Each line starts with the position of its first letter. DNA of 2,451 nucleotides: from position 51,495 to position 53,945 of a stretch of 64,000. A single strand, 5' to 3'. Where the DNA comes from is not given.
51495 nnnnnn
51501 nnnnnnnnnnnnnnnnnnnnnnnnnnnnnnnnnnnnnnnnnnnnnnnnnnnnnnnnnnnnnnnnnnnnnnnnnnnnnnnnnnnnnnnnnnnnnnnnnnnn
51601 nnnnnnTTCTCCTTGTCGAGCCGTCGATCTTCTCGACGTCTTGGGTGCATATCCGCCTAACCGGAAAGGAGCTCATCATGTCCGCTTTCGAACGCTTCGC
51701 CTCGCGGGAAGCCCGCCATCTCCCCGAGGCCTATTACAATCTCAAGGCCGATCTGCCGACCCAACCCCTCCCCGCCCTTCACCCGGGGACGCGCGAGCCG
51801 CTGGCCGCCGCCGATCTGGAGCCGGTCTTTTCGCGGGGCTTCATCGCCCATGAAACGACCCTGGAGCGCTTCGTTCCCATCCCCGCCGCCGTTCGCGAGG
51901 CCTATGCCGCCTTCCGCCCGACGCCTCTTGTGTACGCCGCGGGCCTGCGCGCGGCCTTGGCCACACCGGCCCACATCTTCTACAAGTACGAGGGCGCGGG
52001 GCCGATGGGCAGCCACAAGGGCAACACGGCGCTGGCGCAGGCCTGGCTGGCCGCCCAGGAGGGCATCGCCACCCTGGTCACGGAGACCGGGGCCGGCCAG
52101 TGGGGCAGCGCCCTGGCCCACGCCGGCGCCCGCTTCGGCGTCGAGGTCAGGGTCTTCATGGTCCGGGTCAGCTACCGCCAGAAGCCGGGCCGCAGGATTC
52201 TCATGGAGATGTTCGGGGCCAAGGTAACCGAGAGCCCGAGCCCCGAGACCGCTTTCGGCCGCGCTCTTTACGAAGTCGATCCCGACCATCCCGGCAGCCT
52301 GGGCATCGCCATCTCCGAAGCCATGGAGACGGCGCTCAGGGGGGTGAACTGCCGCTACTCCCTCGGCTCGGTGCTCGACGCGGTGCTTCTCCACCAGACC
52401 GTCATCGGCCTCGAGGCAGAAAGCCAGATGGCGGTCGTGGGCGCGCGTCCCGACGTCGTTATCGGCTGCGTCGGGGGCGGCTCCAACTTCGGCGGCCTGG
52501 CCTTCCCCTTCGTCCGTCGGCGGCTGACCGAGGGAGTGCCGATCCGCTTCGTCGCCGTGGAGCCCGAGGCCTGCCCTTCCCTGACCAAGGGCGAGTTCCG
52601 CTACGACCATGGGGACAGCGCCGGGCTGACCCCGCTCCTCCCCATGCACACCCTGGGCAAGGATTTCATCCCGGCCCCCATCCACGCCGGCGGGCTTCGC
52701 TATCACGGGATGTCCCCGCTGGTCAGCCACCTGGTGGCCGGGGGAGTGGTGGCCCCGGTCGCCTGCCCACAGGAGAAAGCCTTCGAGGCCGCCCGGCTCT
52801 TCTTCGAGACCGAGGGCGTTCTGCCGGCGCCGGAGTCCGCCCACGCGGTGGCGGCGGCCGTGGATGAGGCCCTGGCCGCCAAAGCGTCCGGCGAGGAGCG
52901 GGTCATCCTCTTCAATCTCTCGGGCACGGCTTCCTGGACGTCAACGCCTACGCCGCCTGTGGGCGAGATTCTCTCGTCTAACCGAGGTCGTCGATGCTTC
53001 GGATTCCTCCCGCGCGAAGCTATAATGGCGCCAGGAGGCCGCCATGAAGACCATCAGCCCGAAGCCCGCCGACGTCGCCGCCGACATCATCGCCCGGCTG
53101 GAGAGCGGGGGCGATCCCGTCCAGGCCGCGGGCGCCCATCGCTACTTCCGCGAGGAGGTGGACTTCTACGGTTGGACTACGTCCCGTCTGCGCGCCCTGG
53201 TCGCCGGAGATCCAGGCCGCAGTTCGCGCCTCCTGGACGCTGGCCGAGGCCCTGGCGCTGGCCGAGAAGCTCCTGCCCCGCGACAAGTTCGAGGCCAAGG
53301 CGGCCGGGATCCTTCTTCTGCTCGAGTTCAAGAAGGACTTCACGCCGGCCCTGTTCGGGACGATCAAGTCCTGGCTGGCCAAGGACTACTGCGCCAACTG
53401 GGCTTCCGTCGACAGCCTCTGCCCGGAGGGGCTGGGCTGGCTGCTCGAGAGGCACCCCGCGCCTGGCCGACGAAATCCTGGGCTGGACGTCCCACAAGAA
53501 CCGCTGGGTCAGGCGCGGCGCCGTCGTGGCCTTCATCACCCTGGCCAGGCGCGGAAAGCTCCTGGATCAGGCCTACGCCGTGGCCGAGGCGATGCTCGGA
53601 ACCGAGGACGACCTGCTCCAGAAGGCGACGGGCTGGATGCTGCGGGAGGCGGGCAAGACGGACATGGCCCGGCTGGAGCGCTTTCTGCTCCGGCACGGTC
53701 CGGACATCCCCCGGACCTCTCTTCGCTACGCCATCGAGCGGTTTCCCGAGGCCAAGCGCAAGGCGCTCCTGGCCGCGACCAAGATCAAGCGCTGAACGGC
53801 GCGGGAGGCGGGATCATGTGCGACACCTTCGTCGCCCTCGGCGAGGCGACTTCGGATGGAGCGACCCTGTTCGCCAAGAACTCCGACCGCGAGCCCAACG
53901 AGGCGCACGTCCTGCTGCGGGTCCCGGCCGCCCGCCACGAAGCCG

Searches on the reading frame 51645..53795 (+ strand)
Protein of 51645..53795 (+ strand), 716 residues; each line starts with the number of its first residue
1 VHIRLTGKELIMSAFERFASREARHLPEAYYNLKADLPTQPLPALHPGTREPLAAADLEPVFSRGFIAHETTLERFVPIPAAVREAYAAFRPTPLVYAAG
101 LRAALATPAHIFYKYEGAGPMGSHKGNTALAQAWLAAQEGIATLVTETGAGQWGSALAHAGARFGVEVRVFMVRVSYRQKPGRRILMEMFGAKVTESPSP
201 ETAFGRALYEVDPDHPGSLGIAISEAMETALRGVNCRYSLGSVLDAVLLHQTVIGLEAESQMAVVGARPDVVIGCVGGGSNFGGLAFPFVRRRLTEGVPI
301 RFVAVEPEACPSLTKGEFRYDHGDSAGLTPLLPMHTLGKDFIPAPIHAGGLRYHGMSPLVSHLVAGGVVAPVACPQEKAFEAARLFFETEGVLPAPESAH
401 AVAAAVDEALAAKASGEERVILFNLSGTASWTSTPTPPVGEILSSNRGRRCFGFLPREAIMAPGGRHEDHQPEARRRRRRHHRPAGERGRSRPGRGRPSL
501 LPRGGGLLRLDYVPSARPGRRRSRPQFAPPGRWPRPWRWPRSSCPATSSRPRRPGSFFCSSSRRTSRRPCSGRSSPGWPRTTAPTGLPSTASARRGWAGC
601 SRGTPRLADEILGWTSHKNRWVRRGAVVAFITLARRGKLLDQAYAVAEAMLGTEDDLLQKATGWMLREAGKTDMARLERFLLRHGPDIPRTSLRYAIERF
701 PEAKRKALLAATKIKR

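Call 76: search_protein_families(library=pfam, proteins=[window:51645-53795:+], max_evalue=0.001)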
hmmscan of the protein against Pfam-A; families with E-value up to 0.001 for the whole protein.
window:51645-53795:+ (716 aa): 2 families
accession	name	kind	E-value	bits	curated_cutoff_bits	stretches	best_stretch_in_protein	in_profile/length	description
PF00291.31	PALP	-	1.1e-41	143.6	35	1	90-426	5-294/295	Pyridoxal-phosphate dependent enzyme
PF08713.17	DNA_alkylation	-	7e-25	88.4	21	1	605-700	119-213/213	DNA alkylation repair enzyme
